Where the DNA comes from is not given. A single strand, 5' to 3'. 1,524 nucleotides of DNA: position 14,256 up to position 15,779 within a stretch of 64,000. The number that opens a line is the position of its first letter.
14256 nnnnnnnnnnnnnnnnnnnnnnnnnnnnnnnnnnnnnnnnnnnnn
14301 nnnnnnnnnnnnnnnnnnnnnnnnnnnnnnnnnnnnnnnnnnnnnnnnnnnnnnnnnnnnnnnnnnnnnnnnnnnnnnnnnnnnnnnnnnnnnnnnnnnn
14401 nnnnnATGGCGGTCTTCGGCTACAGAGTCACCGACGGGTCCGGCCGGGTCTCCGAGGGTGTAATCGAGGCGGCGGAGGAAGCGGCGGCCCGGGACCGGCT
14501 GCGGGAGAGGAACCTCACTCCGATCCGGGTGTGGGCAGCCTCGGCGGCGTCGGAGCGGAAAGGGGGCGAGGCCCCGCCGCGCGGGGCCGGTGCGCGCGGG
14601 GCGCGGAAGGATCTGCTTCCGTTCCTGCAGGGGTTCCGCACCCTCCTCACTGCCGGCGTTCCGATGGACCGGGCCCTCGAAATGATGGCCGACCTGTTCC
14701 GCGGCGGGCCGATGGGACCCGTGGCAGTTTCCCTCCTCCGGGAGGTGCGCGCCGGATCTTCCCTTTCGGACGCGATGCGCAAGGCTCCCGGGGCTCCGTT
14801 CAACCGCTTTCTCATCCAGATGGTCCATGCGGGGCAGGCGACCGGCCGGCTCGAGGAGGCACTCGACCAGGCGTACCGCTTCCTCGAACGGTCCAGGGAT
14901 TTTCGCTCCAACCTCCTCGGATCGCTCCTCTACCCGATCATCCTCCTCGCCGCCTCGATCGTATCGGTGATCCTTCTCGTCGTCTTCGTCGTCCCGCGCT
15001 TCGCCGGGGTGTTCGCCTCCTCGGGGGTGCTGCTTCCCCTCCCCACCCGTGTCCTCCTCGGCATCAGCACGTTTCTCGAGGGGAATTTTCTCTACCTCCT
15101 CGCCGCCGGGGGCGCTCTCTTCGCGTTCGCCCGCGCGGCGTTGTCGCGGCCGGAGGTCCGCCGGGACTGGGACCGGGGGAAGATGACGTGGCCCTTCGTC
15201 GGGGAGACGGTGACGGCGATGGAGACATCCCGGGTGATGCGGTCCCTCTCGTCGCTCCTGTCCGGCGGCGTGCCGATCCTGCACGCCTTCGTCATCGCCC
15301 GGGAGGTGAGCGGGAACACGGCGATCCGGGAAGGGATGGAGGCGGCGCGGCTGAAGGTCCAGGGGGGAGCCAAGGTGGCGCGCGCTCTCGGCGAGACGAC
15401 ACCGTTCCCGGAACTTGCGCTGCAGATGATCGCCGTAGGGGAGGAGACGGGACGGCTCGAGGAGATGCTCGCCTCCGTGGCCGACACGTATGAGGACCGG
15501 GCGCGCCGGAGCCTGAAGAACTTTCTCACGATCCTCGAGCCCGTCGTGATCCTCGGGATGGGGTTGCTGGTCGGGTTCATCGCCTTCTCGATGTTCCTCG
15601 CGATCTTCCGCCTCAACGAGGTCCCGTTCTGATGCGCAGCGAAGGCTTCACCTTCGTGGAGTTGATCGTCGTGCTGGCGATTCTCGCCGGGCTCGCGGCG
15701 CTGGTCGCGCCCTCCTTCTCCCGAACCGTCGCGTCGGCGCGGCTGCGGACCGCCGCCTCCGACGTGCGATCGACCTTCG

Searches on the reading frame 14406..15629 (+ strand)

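Call 69: search_protein_families(library=pfam, max_evalue=0.0001, proteins=[window:14406-15629:+])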
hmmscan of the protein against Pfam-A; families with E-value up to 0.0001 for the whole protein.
window:14406-15629:+ (408 aa): 1 family
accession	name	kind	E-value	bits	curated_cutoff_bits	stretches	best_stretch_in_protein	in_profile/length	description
PF00482.28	T2SSF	-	1.5e-55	186.9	25.2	2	73-197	1-125/125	Type II secretion system (T2SS), protein F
